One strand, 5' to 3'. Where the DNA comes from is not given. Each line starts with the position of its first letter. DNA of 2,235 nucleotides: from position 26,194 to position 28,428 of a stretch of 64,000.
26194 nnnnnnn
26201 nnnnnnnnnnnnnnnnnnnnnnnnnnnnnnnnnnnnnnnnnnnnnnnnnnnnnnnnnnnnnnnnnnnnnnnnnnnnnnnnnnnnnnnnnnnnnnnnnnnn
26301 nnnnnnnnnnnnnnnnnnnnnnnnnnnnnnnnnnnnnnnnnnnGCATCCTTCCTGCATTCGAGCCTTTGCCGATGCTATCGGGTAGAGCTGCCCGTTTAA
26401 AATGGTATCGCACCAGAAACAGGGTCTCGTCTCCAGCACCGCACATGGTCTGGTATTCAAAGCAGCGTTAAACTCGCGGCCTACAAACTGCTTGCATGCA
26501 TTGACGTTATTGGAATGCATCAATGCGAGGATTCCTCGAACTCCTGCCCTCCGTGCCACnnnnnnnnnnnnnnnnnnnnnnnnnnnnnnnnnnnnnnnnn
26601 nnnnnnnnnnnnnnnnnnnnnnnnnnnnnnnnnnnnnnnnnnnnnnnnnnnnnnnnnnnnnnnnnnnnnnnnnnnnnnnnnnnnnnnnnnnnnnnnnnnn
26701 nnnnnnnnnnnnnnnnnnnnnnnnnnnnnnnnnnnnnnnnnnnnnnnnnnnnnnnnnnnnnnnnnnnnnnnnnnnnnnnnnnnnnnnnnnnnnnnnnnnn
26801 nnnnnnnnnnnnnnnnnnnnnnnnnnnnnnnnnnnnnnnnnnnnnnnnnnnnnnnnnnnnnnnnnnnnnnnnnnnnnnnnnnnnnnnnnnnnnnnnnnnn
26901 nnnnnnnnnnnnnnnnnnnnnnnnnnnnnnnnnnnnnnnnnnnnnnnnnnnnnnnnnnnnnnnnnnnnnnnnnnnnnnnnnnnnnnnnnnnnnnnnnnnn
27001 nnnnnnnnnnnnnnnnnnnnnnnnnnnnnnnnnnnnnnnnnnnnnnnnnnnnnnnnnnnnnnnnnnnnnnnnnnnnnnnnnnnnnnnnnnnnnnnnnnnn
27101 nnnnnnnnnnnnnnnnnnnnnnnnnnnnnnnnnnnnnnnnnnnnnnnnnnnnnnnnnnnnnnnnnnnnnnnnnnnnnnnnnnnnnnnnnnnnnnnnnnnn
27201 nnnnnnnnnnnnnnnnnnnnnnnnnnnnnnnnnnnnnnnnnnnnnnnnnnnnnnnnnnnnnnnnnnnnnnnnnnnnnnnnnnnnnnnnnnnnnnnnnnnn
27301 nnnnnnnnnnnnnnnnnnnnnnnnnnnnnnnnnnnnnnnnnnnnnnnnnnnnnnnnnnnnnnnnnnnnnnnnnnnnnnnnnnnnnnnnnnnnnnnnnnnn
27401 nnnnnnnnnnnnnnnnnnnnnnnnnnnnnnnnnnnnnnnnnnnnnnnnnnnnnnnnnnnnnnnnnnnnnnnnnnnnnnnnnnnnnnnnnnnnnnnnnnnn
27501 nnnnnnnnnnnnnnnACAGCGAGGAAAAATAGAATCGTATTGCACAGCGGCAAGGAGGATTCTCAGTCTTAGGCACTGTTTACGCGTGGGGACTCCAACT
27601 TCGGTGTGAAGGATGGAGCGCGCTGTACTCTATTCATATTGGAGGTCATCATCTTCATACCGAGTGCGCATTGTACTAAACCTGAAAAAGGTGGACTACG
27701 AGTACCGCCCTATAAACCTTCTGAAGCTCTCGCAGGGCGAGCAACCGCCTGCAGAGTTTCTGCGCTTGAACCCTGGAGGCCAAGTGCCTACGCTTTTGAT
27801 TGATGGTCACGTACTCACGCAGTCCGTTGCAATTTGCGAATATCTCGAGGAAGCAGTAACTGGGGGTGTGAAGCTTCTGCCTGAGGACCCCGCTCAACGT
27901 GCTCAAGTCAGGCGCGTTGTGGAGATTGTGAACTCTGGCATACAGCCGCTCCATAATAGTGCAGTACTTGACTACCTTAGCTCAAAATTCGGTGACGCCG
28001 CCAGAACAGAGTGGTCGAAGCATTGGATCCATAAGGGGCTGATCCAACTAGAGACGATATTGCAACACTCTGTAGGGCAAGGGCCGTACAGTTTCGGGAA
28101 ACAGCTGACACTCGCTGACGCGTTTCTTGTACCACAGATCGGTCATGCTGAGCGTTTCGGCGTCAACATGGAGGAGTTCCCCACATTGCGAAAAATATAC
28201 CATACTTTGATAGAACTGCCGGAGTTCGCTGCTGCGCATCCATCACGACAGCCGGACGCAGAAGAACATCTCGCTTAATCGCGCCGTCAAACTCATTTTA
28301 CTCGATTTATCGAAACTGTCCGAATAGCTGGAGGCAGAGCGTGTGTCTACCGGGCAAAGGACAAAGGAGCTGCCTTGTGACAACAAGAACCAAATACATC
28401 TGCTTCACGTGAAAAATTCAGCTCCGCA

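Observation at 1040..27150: Older ~1-kb dispersed repeat family (R2) with conserved sequence islands at four loci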

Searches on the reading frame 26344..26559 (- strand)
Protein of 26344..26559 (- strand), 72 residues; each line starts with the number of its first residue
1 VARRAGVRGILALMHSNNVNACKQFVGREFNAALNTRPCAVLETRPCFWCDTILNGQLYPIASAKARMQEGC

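Call 16: search_protein_families(library=pfam, max_evalue=1, proteins=[window:26344-26559:-])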
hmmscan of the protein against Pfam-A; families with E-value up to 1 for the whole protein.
seq(72 aa): 0 families

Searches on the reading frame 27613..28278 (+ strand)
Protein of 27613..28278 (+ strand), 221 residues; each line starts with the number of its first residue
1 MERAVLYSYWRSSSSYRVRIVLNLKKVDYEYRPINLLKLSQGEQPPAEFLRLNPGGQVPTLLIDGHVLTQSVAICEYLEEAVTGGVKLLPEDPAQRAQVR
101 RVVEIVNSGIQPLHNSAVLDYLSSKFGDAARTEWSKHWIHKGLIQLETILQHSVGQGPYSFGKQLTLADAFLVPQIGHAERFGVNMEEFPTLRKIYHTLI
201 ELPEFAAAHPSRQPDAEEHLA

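Call 14: search_protein_families(library=pfam, max_evalue=0.001, proteins=[window:27613-28278:+])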
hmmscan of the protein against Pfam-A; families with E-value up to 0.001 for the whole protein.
window:27613-28278:+ (221 aa): 7 families
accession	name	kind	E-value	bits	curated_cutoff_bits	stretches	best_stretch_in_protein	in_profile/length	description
PF13409.12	GST_N_2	-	3.2e-18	66.5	25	1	12-80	2-69/70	Glutathione S-transferase, N-terminal domain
PF02798.26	GST_N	-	1.1e-17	64.5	20.9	1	6-79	5-75/76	Glutathione S-transferase, N-terminal domain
PF13417.12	GST_N_3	-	9.3e-16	58.4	22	1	6-82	1-71/75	Glutathione S-transferase, N-terminal domain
PF14497.11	GST_C_3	-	0.00017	22.2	21.6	1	130-206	22-98/104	Glutathione S-transferase, C-terminal domain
PF22441.2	CLIC-like_N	-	0.00036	21.1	23.5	0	17-82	24-83/86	CLIC-like N-terminal domain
PF13410.11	GST_C_2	-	0.00036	21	24.9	1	139-182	11-50/69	Glutathione S-transferase, C-terminal domain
PF00043.30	GST_C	-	0.00043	20.9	20.7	1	147-203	39-93/93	Glutathione S-transferase, C-terminal domain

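Call 17: find_encoding_contigs(protein=window:27613-28278:+, flank=3000, max_places=3)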
Protein window:27613-28278:+ (221 aa): 9 contigs read that carry it; 3 places shown.
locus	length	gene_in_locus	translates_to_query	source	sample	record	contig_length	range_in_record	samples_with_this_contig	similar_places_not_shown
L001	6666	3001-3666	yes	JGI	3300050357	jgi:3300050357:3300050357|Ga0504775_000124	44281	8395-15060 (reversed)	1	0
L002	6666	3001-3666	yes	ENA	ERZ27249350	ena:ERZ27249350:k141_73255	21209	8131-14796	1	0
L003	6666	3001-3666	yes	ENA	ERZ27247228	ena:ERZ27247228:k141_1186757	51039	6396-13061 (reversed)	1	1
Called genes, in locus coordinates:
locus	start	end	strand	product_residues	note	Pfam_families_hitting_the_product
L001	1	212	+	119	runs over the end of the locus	PF01521:Fe-S_biosyn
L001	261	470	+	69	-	-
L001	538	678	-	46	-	-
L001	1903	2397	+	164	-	-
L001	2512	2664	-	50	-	-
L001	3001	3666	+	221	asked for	PF02798:GST_N, PF13417:GST_N_3, PF13409:GST_N_2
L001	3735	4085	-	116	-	-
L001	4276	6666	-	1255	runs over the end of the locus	PF12739:TRAPPC-Trs85 (weak)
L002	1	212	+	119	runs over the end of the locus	PF01521:Fe-S_biosyn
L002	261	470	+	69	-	-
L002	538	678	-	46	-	-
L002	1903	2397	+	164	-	-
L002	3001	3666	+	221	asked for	PF02798:GST_N, PF13417:GST_N_3, PF13409:GST_N_2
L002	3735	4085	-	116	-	-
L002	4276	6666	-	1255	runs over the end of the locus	PF12739:TRAPPC-Trs85 (weak)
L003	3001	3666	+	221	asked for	PF02798:GST_N, PF13417:GST_N_3, PF13409:GST_N_2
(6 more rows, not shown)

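Call 53: list_cluster_members(proteins=[window:27613-28278:+, window:2534-3583:+, window:7831-9945:+, window:40915-42768:-])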
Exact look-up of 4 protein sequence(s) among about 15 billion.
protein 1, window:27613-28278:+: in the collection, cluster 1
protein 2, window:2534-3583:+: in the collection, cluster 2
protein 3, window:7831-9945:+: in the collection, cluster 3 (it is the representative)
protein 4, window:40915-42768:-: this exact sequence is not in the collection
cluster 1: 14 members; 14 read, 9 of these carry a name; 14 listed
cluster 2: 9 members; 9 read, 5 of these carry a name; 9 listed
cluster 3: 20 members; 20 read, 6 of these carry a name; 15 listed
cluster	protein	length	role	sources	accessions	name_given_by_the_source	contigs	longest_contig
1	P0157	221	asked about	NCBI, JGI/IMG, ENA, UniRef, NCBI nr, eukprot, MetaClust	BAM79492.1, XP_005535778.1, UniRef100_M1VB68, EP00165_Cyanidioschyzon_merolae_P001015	similar to maleylacetoacetate isomerase [Cyanidioschyzon merolae strain 10D] | maleylacetoacetate isomerase | Similar to maleylacetoacetate isomerase n=1 Tax=Cyanidioschyzon merolae (strain NIES-3377 ...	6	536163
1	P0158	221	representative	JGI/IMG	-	maleylacetoacetate isomerase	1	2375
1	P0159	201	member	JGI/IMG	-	maleylacetoacetate isomerase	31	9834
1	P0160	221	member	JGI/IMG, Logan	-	maleylacetoacetate isomerase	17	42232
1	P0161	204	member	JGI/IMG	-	maleylacetoacetate isomerase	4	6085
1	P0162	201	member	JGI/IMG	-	maleylacetoacetate isomerase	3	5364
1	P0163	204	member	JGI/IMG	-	maleylacetoacetate isomerase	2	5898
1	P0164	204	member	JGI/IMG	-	maleylacetoacetate isomerase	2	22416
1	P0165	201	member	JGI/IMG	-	maleylacetoacetate isomerase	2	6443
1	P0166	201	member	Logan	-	-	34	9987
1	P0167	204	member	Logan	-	-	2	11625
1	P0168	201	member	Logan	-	-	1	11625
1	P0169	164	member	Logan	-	-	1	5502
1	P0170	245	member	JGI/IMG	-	-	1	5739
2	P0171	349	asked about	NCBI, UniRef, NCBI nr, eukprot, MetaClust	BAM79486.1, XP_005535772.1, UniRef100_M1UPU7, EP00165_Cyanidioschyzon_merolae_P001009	unknown iron-sulfur protein [Cyanidioschyzon merolae strain 10D] | MOSC domain-containing protein n=1 Tax=Cyanidioschyzon merolae (strain NIES-3377 / 10D) ... | XP_005535772.1 unknown iron-sulfur protein [Cyanidioschyzon merolae strain 10D]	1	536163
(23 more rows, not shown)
